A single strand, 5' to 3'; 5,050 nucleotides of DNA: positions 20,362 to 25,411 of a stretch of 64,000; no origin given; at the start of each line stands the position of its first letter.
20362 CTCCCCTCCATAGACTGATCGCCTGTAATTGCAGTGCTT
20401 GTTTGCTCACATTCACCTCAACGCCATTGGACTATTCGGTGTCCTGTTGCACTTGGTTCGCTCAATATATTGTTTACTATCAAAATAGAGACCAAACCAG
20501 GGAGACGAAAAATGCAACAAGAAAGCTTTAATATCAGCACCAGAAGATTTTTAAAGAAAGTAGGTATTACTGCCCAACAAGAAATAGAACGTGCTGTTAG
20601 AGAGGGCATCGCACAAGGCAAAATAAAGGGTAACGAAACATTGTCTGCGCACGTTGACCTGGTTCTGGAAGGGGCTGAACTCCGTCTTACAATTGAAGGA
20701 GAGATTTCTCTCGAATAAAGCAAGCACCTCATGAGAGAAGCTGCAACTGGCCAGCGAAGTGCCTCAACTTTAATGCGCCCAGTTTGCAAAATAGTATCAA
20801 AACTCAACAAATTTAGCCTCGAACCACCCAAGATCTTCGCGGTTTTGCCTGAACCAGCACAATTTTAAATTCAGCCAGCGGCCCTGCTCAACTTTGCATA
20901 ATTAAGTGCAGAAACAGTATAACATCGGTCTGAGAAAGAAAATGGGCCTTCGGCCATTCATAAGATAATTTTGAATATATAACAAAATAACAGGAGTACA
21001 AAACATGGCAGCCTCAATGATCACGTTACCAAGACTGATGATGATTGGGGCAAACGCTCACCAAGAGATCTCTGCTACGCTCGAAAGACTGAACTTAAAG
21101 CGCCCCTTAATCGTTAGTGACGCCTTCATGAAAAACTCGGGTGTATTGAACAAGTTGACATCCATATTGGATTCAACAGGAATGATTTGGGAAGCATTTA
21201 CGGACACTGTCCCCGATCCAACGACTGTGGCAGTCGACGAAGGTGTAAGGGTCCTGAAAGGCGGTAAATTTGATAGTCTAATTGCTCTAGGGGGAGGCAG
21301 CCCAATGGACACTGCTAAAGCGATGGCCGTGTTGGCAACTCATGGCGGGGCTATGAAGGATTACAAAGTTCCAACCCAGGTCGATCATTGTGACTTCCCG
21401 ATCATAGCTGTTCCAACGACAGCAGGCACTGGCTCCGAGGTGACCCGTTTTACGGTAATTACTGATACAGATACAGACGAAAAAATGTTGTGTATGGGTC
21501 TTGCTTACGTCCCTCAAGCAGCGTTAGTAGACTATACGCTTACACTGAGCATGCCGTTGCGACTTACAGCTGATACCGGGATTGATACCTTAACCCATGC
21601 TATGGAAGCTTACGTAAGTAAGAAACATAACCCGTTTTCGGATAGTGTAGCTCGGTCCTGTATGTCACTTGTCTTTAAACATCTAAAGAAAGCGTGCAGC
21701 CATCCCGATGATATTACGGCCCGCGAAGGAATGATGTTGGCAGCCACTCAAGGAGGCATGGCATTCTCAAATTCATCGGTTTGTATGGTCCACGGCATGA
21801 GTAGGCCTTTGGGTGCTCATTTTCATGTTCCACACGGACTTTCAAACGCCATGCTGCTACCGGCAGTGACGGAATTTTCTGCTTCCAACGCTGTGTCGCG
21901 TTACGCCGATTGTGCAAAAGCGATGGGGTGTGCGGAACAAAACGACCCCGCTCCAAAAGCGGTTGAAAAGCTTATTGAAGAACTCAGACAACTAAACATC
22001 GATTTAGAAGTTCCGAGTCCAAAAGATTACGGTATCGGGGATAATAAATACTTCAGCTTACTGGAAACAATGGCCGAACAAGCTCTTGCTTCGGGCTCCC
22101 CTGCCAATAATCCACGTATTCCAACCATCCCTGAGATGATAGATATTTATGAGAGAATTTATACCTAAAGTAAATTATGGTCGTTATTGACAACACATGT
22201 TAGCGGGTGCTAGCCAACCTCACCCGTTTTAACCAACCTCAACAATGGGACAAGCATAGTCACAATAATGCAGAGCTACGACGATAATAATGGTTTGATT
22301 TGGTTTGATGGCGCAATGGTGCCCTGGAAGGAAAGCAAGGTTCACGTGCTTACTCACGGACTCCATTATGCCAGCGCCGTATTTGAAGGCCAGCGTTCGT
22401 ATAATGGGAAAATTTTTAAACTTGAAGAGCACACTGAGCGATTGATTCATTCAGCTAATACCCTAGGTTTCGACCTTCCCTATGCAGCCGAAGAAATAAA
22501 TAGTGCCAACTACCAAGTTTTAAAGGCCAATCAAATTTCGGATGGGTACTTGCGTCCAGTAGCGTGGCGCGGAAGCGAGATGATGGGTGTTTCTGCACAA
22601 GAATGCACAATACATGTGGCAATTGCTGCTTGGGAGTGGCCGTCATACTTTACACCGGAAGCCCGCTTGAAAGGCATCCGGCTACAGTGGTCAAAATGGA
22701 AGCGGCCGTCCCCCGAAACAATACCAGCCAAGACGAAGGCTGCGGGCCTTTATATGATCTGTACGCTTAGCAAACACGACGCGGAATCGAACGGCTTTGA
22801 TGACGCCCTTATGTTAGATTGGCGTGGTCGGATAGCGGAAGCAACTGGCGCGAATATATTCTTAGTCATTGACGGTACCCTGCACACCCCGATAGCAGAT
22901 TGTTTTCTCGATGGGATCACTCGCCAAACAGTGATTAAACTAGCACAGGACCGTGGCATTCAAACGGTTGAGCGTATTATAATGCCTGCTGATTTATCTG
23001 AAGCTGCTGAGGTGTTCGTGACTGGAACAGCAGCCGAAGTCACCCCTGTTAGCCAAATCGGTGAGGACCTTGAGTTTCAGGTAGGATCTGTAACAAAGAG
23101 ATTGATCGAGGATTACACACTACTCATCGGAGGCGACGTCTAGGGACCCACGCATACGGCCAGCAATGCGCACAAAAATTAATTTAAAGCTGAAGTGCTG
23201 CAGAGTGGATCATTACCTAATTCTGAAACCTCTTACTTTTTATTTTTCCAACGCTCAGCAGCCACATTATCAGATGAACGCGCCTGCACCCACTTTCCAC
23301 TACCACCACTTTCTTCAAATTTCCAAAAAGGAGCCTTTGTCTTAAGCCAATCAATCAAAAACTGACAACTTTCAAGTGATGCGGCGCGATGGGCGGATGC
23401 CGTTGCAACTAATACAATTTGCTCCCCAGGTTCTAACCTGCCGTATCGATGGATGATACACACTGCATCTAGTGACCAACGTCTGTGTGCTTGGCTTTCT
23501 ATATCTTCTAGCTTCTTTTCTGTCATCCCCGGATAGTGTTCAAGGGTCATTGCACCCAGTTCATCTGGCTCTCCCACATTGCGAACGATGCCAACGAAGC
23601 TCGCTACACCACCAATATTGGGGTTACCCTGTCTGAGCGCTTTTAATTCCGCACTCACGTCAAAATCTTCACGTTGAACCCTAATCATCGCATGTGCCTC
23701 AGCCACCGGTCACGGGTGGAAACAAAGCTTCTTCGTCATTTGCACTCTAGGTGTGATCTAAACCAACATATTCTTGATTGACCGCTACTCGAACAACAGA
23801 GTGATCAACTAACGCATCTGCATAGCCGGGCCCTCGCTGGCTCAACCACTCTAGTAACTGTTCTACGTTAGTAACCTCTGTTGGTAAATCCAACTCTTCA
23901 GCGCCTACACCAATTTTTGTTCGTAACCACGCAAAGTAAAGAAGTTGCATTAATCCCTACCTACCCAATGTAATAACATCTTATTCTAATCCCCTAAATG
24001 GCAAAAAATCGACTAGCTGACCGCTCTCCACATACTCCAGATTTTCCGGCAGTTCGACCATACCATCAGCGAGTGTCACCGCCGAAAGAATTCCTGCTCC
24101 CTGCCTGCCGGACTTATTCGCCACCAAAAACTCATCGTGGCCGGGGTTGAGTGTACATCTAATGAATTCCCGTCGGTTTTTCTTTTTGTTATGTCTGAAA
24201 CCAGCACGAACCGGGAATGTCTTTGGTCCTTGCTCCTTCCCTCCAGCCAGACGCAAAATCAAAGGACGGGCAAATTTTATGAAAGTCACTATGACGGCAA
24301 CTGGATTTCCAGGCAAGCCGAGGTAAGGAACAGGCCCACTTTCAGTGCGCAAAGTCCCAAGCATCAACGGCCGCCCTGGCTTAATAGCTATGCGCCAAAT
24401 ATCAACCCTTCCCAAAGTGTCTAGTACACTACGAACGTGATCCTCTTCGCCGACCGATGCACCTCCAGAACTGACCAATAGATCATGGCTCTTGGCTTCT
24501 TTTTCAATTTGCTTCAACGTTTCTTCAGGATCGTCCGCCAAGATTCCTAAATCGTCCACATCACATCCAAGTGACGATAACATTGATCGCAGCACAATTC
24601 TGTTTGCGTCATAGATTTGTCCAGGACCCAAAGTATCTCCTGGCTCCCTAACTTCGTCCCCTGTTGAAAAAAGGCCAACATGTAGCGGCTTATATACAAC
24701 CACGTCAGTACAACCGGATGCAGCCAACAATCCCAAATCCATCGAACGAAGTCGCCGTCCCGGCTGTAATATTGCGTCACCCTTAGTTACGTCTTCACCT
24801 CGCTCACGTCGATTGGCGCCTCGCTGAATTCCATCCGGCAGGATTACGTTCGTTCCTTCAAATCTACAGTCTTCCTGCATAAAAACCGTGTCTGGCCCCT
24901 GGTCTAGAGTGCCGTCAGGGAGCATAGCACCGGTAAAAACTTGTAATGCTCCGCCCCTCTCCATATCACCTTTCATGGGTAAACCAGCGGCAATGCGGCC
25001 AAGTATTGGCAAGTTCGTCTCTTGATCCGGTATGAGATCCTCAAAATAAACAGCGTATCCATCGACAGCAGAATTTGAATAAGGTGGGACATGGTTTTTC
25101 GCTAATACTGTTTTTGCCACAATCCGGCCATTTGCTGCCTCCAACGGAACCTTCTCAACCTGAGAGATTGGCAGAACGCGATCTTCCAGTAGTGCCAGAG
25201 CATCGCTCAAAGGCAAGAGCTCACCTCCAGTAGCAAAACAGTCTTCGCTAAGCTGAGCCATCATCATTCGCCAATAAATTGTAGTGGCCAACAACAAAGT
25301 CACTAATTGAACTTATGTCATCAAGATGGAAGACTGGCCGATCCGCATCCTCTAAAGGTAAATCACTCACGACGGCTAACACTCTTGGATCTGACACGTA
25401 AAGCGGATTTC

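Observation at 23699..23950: moaD interrupted by an in-frame amber codon with intact conserved C-terminus downstream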

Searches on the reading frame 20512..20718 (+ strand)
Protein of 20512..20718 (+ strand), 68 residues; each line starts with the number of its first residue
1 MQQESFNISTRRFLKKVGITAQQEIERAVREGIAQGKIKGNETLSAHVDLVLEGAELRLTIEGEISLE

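Call 36: find_encoding_contigs(protein=window:20512-20718:+, flank=10000, max_places=10)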
Protein window:20512-20718:+ (68 aa): 3 contigs read that carry it; 3 places shown.
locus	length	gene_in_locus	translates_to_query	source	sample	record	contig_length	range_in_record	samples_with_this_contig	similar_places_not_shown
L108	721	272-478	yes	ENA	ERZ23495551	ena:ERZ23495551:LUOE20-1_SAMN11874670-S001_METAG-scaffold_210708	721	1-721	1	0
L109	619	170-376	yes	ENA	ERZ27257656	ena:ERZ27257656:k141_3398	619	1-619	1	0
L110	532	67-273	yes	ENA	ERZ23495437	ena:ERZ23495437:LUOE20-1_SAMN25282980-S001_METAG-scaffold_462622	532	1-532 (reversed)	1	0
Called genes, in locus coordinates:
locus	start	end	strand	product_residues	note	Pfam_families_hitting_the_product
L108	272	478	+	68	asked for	PF20104:DUF6494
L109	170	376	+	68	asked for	PF20104:DUF6494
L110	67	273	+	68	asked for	PF20104:DUF6494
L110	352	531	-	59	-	?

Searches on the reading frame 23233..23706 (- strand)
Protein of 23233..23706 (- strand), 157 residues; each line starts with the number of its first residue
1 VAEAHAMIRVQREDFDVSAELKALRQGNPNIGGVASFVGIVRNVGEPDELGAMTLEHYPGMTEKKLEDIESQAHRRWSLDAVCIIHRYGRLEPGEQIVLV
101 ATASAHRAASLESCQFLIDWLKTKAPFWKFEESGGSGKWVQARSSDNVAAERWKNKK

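Call 9: find_encoding_contigs(protein=window:23233-23706:-, flank=3000, max_places=10)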
Protein window:23233-23706:- (157 aa): no gene with exactly this product is on record in the collection.

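Call 10: find_encoding_contigs(protein=window:23233-23688:-, flank=3000, max_places=10)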
Protein window:23233-23688:- (151 aa): 11 contigs read that carry it; 10 places shown.
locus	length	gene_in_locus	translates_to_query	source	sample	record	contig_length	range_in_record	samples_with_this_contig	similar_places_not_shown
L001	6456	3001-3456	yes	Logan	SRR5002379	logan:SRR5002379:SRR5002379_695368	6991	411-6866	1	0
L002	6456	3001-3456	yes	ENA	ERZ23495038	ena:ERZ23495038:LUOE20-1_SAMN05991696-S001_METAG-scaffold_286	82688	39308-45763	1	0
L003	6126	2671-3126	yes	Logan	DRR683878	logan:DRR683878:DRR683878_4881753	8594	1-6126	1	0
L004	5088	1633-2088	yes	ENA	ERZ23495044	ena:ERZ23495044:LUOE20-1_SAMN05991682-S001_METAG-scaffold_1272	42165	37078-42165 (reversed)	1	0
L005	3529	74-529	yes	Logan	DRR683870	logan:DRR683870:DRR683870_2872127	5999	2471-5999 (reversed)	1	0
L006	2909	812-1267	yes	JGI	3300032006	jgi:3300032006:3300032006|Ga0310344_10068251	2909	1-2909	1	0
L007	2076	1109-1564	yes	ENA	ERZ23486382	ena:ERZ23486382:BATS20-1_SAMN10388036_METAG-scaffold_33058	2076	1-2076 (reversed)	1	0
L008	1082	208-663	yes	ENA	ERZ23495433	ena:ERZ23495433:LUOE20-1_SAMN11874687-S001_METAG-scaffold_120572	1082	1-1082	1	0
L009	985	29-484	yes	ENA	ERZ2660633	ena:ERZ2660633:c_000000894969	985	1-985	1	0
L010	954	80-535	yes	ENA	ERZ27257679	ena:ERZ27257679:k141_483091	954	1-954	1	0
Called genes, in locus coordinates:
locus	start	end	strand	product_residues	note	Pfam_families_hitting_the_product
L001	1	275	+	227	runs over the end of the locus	?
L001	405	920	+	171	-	PF01066:CDP-OH_P_transf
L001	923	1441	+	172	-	PF03205:MobB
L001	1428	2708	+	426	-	PF03453:MoeA_N, PF00994:MoCF_biosynth, PF03454:MoeA_C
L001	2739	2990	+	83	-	PF02597:ThiS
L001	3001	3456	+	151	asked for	PF02391:MoaE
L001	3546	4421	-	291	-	PF01063:Aminotran_4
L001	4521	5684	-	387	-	PF00465:Fe-ADH, PF13685:Fe-ADH_2, PF25137:ADH_Fe_C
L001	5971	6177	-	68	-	PF20104:DUF6494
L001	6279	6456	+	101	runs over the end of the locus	?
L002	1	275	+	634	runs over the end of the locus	PF01541:GIY-YIG, PF27096:UvrC_M, PF02151:UVR (weak), PF22920:UvrC_RNaseH, PF08459:UvrC_RNaseH_dom, PF12826:HHH_2 (weak), PF14520:HHH_5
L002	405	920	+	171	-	PF01066:CDP-OH_P_transf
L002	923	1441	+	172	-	PF03205:MobB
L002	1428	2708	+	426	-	PF03453:MoeA_N, PF00994:MoCF_biosynth, PF03454:MoeA_C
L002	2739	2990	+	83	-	PF02597:ThiS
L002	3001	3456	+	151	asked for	PF02391:MoaE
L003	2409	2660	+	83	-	PF02597:ThiS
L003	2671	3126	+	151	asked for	PF02391:MoaE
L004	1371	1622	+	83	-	PF02597:ThiS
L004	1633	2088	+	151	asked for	PF02391:MoaE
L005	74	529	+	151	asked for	PF02391:MoaE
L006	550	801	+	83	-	PF02597:ThiS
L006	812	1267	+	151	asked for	PF02391:MoaE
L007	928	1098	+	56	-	PF02597:ThiS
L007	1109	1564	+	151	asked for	PF02391:MoaE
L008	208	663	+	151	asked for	PF02391:MoaE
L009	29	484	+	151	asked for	PF02391:MoaE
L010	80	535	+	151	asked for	PF02391:MoaE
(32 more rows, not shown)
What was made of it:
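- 23233..23688 (-): moaE (151 aa). It starts at ATG 23688, 10 nt after the moaD TGA. A GAGG at 23700..23697 serves as the ribosome-binding site. The gene is intact. The exact 151-aa product is present on 11 other contigs (call 10).
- On MoaD (NCBIfam TIGR01682 / Pfam PF02597 ThiS-MoaD): Conspecific intact copies carry PF02597 (call 10).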

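Call 15: find_related_loci(query=window:23233-23688:-, collection=genome_contigs, flank=3000)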
Query window:23233-23688:- (151 aa) in genome_contigs; peptide patterns used: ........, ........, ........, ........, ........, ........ (x = any residue, [..] = any of these).
532 stretches matched a pattern; 375 encode a relative of the query (tblastn E <= 1e-3); the best 80 are kept; 80 distinct loci.
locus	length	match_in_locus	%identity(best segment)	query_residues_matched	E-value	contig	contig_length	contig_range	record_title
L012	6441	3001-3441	73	1-147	2e-72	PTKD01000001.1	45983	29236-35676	MAG: Alphaproteobacteria bacterium MarineAlpha9_Bin7 CFH37_1, whole genome shotgun sequence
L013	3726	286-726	72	1-147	4e-71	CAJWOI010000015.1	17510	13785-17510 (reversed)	MAG TPA_asm: uncultured Alphaproteobacteria bacterium isolate ERR599062_bin.76_MetaBAT_v2.12.1_MAG genome assembly, cont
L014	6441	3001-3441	70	1-147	1e-69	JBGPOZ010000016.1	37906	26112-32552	MAG: Stellaceae bacterium isolate OBJ2_061818_050_26 k141_1367478_length_37906_cov_17.0882, whole genome shotgun sequenc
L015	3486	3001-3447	70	1-149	2e-69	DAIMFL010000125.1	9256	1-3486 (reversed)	MAG TPA_asm: Alphaproteobacteria bacterium isolate CTOTU46460 NODE_1938_length_9256_cov_5.519835, whole genome shotgun s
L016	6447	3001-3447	69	1-149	8e-69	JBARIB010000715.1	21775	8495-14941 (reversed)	MAG: Stellaceae bacterium isolate MFD06455_ilm_asm_bin7 k127_350738, whole genome shotgun sequence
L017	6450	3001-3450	67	1-150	4e-68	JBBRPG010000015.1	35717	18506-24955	MAG: Alphaproteobacteria bacterium isolate La1_metabat2.417 LA1C_B2.417_k141_3309885L_35717_cov_12.0156, whole genome sh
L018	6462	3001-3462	67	1-150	1e-67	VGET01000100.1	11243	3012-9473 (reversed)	MAG: Alphaproteobacteria bacterium isolate K_Offshore_80m_m2_187 K_Offshore_80m_m2_187_Ga0194132_10011664, whole genome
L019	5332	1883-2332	67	1-150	1e-67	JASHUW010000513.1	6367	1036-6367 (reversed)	MAG: Alphaproteobacteria bacterium isolate JOPF189 JOPF_N013_contig_120553, whole genome shotgun sequence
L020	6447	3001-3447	68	1-149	2e-67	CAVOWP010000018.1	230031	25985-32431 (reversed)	MAG: uncultured Alphaproteobacteria bacterium isolate MFD00125.bin.2.82 genome assembly, contig: contig_27222, whole gen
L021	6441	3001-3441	69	1-147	1e-67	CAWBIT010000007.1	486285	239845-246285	MAG: uncultured Alphaproteobacteria bacterium isolate MFD03346.bin.1.85 genome assembly, contig: contig_394, whole genom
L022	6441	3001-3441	69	1-147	1e-67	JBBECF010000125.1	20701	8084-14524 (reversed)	MAG: Dongiaceae bacterium isolate LejiaF_69_107 Lejia_F_3735_length_20701_cov_61, whole genome shotgun sequence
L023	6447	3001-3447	67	1-149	2e-67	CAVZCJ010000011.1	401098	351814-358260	MAG: uncultured Alphaproteobacteria bacterium isolate MFD00991.bin.2.2 genome assembly, contig: contig_31153, whole geno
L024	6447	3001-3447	68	1-149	1e-67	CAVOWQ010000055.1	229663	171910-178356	MAG: uncultured Alphaproteobacteria bacterium isolate MFD00125.bin.2.44 genome assembly, contig: contig_7610, whole geno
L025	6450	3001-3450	67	1-150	3e-67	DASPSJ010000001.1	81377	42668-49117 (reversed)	MAG TPA_asm: Stellaceae bacterium isolate SMAG_U12248 k141_1474112, whole genome shotgun sequence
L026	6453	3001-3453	67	1-151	8e-67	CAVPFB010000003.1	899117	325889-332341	MAG: uncultured Alphaproteobacteria bacterium isolate MFD10071.bin.2.44 genome assembly, contig: contig_27945, whole gen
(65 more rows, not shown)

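Call 17: list_cluster_members(proteins=[window:23233-23688:-, L001:2739-2990:+, window:23747-23950:-])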
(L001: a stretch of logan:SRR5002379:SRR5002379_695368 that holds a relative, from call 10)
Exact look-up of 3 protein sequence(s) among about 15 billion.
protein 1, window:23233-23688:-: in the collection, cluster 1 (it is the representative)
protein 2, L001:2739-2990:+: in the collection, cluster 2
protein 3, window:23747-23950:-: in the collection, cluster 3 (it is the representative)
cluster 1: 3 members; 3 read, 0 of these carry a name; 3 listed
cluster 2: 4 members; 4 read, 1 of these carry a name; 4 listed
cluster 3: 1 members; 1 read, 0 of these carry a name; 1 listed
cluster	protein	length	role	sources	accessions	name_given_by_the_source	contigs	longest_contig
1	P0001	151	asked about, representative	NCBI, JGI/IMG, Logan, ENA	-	-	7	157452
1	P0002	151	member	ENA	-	-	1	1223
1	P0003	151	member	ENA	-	-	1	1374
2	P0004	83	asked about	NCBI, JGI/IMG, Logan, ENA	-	molybdopterin synthase sulfur carrier subunit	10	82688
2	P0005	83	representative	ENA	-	-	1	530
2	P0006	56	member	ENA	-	-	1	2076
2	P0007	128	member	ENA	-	-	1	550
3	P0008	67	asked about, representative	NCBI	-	-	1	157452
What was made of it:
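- The 67-aa product is recorded only once, on a 157,452-bp NCBI contig that also carries the window's exact MoaE and is presumably the window's own record (call 17).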

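Call 33: search_protein_families(library=ncbifam, proteins=[window:23233-23688:-], max_evalue=0.00001)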
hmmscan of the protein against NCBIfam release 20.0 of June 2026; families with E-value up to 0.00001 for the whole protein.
window:23233-23688:- (151 aa): 2 families
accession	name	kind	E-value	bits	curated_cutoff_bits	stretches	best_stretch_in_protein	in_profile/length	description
NF007959.0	PRK10678.1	equivalog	3.2e-47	159.9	175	1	2-147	6-150/150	molybdopterin synthase catalytic subunit MoaE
NF011061.0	PRK14493.1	equivalog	4.1e-17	62.6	215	1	23-136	157-272/274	molybdopterin synthase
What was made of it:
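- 23233..23688 (-): It carries Pfam PF02391 (call 10) and matches NCBIfam MoaE at E = 3e-47 (call 33).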

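Call 43: find_encoding_contigs(protein=P0004, flank=2000, max_places=10)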
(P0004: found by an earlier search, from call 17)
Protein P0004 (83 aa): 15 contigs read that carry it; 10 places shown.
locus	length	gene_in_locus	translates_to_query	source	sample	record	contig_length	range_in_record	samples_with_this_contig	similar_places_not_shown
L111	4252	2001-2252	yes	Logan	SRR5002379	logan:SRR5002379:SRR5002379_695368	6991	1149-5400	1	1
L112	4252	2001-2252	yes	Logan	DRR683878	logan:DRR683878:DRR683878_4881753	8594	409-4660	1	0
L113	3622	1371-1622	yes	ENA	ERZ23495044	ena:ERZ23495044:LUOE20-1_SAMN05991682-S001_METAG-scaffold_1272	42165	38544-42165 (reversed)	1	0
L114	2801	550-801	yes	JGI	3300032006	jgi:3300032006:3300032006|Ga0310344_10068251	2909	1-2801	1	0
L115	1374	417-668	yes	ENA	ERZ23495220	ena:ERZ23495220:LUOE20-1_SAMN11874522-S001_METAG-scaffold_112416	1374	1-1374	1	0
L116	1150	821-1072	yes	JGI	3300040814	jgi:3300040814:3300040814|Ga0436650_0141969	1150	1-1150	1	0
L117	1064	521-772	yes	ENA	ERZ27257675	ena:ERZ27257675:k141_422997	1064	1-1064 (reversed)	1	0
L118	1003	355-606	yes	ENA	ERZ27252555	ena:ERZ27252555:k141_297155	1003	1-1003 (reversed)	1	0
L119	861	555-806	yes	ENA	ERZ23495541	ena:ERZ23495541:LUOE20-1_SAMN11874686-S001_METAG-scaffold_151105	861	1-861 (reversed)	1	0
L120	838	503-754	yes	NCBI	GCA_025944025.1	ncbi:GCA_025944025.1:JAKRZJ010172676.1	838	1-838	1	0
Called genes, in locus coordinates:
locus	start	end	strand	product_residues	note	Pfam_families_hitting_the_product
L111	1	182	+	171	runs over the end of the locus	PF01066:CDP-OH_P_transf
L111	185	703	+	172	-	PF03205:MobB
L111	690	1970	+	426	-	PF03453:MoeA_N, PF00994:MoCF_biosynth, PF03454:MoeA_C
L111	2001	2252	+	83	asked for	PF02597:ThiS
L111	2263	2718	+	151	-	PF02391:MoaE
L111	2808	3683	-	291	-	PF01063:Aminotran_4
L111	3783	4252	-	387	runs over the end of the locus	PF00465:Fe-ADH, PF13685:Fe-ADH_2, PF25137:ADH_Fe_C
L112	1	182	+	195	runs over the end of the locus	?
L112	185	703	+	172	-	PF03205:MobB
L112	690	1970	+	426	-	PF03453:MoeA_N, PF00994:MoCF_biosynth, PF03454:MoeA_C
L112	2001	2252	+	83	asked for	PF02597:ThiS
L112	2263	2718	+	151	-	PF02391:MoaE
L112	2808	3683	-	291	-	PF01063:Aminotran_4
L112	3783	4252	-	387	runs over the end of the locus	PF00465:Fe-ADH, PF13685:Fe-ADH_2, PF25137:ADH_Fe_C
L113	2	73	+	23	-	?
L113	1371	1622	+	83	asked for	PF02597:ThiS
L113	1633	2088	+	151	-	PF02391:MoaE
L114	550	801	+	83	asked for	PF02597:ThiS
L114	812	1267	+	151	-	PF02391:MoaE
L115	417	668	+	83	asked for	PF02597:ThiS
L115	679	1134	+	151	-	PF02391:MoaE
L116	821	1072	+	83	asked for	PF02597:ThiS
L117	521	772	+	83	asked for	PF02597:ThiS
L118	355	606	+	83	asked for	PF02597:ThiS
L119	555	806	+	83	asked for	PF02597:ThiS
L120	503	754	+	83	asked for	PF02597:ThiS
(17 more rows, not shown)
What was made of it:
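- Fifteen contigs keep identical intact MoaD, and 11 keep identical MoaE (calls 10, 43).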

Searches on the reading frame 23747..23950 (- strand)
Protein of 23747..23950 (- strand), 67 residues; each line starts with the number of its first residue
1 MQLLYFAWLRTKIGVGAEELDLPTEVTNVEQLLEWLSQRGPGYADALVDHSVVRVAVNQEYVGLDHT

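Call 8: find_encoding_contigs(protein=window:23747-23950:-, flank=3000, max_places=10)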
Protein window:23747-23950:- (67 aa): no gene with exactly this product is on record in the collection.
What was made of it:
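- On Recent nonsense pseudogene: The allele is on record only in the window's own NCBI contig (calls 8, 17).
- It is found nowhere else (call 8).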

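Call 33: search_protein_families(library=ncbifam, proteins=[window:23747-23950:-], max_evalue=0.00001)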
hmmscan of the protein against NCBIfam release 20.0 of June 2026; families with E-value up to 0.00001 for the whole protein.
window:23747-23950:- (67 aa): 2 families
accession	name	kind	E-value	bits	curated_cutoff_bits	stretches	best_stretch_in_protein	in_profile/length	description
TIGR01682.1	moaD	equivalog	2.7e-15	56.9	66.15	1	1-63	1-60/80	molybdopterin converting factor subunit 1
NF008347.0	PRK11130.1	equivalog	6e-06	26.7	94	1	2-66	3-64/81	molybdopterin synthase sulfur carrier subunit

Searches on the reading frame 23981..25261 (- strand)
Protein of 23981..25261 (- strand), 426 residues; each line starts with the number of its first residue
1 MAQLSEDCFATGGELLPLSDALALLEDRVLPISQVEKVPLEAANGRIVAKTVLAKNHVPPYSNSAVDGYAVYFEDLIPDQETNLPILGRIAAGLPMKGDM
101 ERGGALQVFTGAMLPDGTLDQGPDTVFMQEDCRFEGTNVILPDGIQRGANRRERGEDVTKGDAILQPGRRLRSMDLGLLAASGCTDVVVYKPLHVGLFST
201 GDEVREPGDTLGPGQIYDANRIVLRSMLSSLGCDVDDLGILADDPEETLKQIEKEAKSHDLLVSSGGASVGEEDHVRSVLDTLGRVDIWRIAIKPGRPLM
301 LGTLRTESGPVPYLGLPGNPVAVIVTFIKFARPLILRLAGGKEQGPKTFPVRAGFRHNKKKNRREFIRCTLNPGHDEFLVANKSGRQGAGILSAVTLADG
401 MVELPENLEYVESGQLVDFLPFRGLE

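Call 33: search_protein_families(library=ncbifam, proteins=[window:23981-25261:-], max_evalue=0.00001)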
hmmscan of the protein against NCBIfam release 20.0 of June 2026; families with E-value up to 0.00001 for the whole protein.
window:23981-25261:- (426 aa): 7 families
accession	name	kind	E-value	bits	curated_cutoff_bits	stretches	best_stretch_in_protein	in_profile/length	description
NF007960.1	PRK10680.1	equivalog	1.1e-118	396.5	440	1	17-422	2-401/401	molybdopterin molybdotransferase MoeA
NF011060.0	PRK14491.1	equivalog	4.2e-115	385.5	532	1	7-424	191-596/598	bifunctional molybdopterin-guanine dinucleotide biosynthesis adaptor protein MobB/molybdopterin molybdotransferase MoeA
NF011068.0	PRK14498.1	equivalog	7.7e-90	301.8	534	1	15-419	9-407/647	molybdopterin biosynthesis protein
NF045515.2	Glp_gephyrin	equivalog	7.2e-79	265.4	475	1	22-420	7-401/403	molybdotransferase-like divisome protein Glp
NF050098.1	MoeA_actino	exception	5.2e-74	249.4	560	1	30-419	14-397/400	molybdopterin molybdotransferase MoeA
NF011067.0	PRK14497.1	equivalog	2.3e-53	181.6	536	1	14-352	9-335/546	putative molybdopterin biosynthesis protein MoeA/unknown domain fusion protein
TIGR00177.1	molyb_syn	domain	6.6e-25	87.8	85.35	1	193-333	2-148/148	molybdenum cofactor synthesis domain-containing protein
